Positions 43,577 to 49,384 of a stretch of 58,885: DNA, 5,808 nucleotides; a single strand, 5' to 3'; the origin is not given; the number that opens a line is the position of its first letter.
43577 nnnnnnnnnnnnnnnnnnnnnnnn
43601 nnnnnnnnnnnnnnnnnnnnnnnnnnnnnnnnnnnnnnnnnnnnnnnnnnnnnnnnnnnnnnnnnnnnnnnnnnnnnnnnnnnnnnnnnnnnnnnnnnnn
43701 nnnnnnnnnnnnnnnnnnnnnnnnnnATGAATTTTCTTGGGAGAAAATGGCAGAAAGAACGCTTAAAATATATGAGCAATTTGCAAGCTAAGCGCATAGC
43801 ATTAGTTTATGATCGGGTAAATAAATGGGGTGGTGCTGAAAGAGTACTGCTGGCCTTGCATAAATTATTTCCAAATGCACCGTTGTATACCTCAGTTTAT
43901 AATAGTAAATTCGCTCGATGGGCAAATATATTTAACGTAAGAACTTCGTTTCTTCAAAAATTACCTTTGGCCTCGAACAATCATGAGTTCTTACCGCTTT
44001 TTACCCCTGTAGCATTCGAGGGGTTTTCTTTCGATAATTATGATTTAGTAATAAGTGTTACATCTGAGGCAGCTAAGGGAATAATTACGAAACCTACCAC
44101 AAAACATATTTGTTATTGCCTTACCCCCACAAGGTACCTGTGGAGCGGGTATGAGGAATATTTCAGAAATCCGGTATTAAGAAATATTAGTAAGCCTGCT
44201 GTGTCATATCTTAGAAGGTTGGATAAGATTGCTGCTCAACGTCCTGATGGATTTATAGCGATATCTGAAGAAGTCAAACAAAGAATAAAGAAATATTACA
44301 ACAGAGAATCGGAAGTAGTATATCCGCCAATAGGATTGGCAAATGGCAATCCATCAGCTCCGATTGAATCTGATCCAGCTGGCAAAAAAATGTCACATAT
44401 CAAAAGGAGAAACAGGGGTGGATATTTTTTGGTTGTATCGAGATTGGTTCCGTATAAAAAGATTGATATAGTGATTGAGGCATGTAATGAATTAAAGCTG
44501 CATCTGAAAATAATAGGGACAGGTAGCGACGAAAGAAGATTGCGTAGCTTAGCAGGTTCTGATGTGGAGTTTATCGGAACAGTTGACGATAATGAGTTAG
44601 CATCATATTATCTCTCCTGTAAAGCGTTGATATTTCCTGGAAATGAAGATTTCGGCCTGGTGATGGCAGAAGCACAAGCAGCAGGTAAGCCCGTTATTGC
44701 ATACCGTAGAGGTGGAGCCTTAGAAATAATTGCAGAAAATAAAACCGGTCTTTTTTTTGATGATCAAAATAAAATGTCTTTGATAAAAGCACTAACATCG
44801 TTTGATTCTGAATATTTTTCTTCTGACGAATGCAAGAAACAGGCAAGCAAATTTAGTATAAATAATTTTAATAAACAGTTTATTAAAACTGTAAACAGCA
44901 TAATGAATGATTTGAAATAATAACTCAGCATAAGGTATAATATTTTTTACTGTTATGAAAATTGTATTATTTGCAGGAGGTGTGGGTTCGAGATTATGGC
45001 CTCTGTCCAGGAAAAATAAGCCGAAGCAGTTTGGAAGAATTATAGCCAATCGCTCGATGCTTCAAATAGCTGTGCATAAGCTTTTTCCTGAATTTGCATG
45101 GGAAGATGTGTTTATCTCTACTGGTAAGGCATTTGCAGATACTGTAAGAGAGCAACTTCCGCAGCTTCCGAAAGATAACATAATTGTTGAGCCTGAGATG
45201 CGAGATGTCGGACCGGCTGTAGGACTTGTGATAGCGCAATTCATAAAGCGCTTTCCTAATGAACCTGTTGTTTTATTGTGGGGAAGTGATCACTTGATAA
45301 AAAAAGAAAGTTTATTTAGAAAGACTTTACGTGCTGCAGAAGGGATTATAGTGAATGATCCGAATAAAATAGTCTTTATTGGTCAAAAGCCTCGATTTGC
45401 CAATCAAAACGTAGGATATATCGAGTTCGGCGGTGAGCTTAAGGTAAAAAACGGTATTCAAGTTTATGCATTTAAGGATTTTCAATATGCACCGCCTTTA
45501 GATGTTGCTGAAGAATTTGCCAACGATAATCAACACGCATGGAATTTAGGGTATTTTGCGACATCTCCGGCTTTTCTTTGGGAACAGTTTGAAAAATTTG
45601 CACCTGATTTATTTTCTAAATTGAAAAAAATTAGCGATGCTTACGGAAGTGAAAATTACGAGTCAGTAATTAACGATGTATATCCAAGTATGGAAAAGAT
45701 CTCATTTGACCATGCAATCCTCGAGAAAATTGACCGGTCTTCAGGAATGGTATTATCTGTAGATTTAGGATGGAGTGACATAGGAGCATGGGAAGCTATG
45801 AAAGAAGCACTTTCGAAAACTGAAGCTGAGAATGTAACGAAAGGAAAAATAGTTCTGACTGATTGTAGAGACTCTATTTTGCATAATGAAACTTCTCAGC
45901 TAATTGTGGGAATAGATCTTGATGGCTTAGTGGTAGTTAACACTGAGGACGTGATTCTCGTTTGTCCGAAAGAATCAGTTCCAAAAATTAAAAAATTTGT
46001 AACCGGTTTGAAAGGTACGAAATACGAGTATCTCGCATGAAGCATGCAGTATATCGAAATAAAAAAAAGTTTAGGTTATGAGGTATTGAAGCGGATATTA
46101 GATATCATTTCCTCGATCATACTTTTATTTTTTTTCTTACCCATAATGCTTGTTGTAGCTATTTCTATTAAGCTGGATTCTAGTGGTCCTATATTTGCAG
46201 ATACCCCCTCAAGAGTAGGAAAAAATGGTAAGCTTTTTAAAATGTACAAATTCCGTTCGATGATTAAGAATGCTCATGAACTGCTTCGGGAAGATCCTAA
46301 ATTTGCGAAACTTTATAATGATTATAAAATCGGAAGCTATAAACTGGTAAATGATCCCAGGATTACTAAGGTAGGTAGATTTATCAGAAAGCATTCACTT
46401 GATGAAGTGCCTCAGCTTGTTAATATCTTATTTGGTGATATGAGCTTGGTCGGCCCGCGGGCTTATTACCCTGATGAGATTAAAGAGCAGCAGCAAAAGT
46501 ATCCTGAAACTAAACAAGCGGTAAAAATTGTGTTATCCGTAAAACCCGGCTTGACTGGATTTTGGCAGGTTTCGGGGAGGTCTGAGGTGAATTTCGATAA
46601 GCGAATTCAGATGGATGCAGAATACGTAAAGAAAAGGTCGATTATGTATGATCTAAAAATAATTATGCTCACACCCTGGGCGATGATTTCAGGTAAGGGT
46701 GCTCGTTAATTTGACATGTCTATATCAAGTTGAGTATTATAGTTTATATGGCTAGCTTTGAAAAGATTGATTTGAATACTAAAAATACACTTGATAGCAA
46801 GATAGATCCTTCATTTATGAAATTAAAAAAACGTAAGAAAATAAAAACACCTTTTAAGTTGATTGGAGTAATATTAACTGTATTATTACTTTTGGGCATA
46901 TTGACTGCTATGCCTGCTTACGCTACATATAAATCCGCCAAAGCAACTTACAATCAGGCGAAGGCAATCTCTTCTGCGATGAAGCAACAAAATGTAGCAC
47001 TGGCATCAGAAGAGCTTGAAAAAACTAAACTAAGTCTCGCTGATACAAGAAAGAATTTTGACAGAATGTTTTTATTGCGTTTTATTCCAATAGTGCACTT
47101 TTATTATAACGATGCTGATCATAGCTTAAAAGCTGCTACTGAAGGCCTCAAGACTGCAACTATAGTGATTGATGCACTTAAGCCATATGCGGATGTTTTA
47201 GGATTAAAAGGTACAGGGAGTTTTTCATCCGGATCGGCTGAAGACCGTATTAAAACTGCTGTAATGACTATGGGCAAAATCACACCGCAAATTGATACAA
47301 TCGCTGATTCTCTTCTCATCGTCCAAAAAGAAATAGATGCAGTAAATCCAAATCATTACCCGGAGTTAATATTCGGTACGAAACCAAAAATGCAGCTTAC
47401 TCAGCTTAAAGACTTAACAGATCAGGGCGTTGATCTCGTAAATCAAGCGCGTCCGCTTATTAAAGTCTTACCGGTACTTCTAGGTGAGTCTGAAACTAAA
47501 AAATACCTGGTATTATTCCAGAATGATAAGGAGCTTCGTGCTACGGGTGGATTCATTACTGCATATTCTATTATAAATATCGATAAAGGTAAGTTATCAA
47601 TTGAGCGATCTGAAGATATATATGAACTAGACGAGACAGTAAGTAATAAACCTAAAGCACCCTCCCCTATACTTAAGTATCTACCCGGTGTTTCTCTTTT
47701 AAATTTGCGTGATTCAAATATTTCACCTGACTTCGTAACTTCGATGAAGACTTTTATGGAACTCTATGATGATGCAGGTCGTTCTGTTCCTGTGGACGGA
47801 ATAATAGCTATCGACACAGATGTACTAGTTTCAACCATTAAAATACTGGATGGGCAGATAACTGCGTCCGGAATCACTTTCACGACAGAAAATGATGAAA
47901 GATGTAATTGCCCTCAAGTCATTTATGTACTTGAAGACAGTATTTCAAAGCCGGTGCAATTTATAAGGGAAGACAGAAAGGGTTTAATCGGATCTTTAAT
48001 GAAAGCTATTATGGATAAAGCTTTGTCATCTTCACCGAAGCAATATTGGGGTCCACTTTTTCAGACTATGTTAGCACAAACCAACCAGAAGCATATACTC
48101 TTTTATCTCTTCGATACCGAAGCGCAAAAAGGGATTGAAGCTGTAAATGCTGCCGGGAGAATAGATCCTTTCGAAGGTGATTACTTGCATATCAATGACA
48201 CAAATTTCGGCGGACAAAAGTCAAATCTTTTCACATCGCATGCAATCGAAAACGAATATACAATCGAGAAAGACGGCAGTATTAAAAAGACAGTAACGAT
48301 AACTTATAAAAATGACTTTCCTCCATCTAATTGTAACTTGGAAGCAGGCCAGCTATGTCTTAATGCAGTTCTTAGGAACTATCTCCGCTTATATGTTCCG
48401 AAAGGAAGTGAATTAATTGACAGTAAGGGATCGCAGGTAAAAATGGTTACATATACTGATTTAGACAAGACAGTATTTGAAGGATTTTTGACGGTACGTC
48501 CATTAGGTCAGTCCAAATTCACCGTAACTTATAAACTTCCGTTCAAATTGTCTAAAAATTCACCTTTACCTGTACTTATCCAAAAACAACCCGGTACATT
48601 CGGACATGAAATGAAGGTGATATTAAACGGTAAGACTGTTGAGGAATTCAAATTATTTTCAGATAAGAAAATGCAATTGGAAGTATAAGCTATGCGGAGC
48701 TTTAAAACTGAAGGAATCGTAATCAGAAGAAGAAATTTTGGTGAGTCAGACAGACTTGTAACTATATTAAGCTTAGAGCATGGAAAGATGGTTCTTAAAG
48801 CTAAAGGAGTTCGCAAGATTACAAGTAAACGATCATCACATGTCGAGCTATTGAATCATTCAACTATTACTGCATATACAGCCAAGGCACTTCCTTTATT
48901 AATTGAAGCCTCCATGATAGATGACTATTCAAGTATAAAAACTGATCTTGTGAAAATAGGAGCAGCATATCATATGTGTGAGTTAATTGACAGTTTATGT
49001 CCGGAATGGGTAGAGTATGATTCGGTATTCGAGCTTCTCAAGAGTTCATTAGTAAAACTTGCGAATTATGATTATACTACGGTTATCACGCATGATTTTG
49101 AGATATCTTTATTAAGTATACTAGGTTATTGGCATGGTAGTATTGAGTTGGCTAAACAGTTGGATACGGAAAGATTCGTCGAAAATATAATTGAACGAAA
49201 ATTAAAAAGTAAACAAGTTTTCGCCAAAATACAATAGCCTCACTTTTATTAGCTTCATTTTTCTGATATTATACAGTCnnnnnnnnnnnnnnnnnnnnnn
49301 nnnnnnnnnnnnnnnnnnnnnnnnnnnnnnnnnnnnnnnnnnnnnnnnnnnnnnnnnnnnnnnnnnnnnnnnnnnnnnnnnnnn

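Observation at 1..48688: About 47-kb surface-glycan super-locus with ~10 GT-C-fold membrane enzymes in a probable reduced-genome (CPR) bacterium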

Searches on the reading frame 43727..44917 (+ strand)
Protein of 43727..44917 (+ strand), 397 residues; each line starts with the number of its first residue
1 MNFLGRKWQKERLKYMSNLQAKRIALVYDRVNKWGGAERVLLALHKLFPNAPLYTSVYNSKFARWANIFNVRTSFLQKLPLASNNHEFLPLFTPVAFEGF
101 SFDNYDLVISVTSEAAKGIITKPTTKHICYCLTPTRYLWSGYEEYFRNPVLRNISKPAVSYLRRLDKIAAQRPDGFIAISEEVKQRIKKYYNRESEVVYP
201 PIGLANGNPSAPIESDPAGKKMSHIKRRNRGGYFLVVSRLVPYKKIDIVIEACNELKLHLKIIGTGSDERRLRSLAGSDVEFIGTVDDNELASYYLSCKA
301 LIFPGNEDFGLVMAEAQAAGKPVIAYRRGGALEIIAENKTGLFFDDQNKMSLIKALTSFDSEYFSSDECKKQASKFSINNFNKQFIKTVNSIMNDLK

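Call 7: search_protein_families(library=pfam, proteins=[window:43727-44917:+], max_evalue=0.01)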
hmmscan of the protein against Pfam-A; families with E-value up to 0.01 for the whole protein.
window:43727-44917:+ (397 aa): 4 families
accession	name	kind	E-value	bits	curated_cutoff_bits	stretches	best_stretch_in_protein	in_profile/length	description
PF00534.26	Glycos_transf_1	-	4.8e-29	101.5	26.4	1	230-375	14-171/172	Glycosyl transferases group 1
PF13692.12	Glyco_trans_1_4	-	5.1e-22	79.1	27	1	234-357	4-137/142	Glycosyl transferases group 1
PF20706.3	GT4-conflict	-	7.9e-05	22.2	26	1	228-338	194-323/385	Family 4 Glycosyltransferase in conflict systems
PF13439.12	Glyco_transf_4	-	9.6e-05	22.9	28.5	1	35-202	2-166/170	Glycosyltransferase Family 4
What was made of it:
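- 43727..44920 (+): GT4 glycosyltransferase. PF00534 4.8e-29 (call 7).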

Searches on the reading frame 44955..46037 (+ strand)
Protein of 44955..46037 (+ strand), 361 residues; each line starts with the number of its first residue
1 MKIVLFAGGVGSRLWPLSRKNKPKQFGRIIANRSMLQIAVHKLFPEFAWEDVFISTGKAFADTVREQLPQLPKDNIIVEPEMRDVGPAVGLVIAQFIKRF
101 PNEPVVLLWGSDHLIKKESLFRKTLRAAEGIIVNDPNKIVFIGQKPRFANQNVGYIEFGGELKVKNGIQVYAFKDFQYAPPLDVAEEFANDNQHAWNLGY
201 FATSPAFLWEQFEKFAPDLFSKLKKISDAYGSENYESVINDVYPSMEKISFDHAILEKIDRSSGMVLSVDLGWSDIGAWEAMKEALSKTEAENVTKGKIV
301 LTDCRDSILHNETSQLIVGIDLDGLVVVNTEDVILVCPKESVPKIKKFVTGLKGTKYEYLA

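Call 7: search_protein_families(library=pfam, proteins=[window:44955-46037:+], max_evalue=0.01)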
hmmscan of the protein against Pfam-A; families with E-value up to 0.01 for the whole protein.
window:44955-46037:+ (361 aa): 3 families
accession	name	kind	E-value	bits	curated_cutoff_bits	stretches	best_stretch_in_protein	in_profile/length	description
PF00483.29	NTP_transferase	-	3.6e-20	73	21.2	1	4-290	3-243/245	Nucleotidyl transferase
PF22640.1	ManC_GMP_beta-helix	-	1.8e-07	31.4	27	1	297-351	1-54/55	MannoseP isomerase/GMP-like beta-helix domain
PF12804.13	NTP_transf_3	-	0.0029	18.3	27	1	4-129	2-112/160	MobA-like NTP transferase domain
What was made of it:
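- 44955..46040 (+): Mannose-1-phosphate guanylyltransferase (supplies GDP-mannose). PF00483 plus ManC beta-helix (call 7).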

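Call 54: search_protein_families(library=ncbifam, proteins=[window:44955-46037:+], max_evalue=0.00001)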
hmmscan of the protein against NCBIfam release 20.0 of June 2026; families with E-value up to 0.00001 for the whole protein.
window:44955-46037:+ (361 aa): 2 families
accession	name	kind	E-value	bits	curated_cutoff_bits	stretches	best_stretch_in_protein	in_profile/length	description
TIGR01479.1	GMP_PMI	equivalog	2.2e-65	221.3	372.95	1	3-355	3-348/467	mannose-1-phosphate guanylyltransferase/mannose-6-phosphate isomerase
NF012004.0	PRK15460.1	equivalog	1.9e-48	165.3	859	1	4-354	9-357/478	mannose-1-phosphate guanyltransferase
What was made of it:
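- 44955..46040 (+): TIGR01479 2e-65 (call 54).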

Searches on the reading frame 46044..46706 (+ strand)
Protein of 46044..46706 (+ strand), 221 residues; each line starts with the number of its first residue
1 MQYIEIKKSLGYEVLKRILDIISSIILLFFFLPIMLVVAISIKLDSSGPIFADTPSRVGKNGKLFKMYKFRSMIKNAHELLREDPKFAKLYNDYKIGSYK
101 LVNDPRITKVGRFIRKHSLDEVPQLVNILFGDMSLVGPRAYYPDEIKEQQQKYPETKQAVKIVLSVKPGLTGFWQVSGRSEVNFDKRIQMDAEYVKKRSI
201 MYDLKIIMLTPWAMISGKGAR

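Call 7: search_protein_families(library=pfam, proteins=[window:46044-46706:+], max_evalue=0.01)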
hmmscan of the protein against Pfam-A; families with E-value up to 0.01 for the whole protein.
window:46044-46706:+ (221 aa): 1 family
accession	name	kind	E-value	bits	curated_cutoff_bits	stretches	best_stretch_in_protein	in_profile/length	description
PF02397.22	Bac_transf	-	3.2e-61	206.4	27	1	16-215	1-178/179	Bacterial sugar transferase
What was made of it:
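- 46044..46709 (+): Small (PglC-type) polyprenyl-phosphate phosphoglycosyl transferase, the initiating enzyme. PF02397 3.2e-61 (call 7).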

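Call 54: search_protein_families(library=ncbifam, proteins=[window:46044-46706:+], max_evalue=0.00001)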
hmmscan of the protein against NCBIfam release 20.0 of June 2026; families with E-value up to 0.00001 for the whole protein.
window:46044-46706:+ (221 aa): 10 families
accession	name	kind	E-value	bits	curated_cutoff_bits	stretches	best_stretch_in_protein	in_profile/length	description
TIGR03025.1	EPS_sugtrans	subfamily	8.9e-75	252.6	295.55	1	12-221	254-445/445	exopolysaccharide biosynthesis polyprenyl glycosylphosphotransferase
TIGR03022.1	WbaP_sugtrans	subfamily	7.3e-72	243.1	403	1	13-221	256-456/456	undecaprenyl-phosphate galactose phosphotransferase WbaP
TIGR03023.1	WcaJ_sugtrans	equivalog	8.8e-64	216.4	410.75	1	12-220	259-452/453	undecaprenyl-phosphate glucose phosphotransferase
NF052601.1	undeca_RfbP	equivalog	3.1e-60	203.5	330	1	8-215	37-236/244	undecaprenyl-phosphate galactose phosphotransferase family protein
NF041877.1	EPS_EpsZ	equivalog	4.2e-58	197.1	800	1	14-220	264-458/459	exopolysaccharide biosynthesis polyisoprenyl-phosphate hexose-1-phosphate transferase EpsZ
NF011751.0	PRK15204.1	equivalog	8.8e-49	166.4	907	1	13-216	277-471/476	undecaprenyl-phosphate galactose phosphotransferase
TIGR03013.1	EpsB_2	subfamily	1.6e-44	152.8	393.35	1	12-221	251-443/443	TIGR03013 family XrtA/PEP-CTERM system glycosyltransferase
NF007518.0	PRK10124.1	equivalog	4.1e-38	131.3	684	1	13-212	271-455/464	undecaprenyl-phosphate glucose phosphotransferase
NF050817.1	PolSacchBiosHfsE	equivalog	8.5e-35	120.4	750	1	13-210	269-455/467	polysaccharide biosynthesis protein HfsE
NF045514.1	glycotran_HepC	equivalog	4.2e-28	98.1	140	1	10-140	111-211/220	heterocyst development glycosyltransferase HepC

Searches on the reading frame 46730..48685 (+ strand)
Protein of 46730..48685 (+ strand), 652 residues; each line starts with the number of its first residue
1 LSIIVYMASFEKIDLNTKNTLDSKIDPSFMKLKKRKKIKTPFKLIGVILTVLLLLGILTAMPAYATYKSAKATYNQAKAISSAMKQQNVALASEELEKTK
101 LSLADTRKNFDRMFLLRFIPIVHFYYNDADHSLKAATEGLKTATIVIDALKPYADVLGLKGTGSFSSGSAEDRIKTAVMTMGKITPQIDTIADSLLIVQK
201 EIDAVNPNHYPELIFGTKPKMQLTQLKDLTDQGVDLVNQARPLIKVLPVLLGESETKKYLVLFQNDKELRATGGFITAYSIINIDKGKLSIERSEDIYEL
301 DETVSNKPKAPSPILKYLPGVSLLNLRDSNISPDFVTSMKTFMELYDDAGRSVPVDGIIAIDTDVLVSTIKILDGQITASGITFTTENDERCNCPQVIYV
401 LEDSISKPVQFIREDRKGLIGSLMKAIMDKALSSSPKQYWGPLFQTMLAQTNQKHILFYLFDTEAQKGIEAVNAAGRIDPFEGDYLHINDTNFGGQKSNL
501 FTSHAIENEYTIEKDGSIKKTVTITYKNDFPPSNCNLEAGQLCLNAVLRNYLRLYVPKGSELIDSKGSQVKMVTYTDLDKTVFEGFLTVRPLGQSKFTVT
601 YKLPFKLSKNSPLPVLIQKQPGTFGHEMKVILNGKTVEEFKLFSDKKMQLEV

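Call 7: search_protein_families(library=pfam, proteins=[window:46730-48685:+], max_evalue=0.01)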
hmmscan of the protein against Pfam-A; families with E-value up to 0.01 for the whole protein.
window:46730-48685:+ (652 aa): 1 family
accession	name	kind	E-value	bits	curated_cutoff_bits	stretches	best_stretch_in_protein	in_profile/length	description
PF13196.11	DUF4012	-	6.4e-22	79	28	1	255-381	2-126/144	Protein of unknown function (DUF4012)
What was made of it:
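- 46730..48688 (+): Membrane-anchored DUF4012 protein, the conserved last gene of the locus. PF13196 79 bits, above cut-off 28 (call 7).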

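Call 79: search_protein_families(library=ncbifam, proteins=[window:46730-48685:+], max_evalue=1e-10)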
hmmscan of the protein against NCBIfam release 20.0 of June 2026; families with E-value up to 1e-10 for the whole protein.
window:46730-48685:+ (652 aa): 0 families

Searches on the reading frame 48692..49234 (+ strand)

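Call 7: search_protein_families(library=pfam, proteins=[window:48692-49234:+], max_evalue=0.01)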
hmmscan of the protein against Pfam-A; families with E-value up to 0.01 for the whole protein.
window:48692-49234:+ (181 aa): 2 families
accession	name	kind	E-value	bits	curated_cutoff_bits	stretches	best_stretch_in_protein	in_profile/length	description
PF11967.14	RecO_N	-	2.7e-18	66.2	27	1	1-77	1-78/80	Recombination protein O N terminal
PF02565.21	RecO_C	-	3.8e-09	36.9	22.1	1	84-146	2-64/157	Recombination protein O C terminal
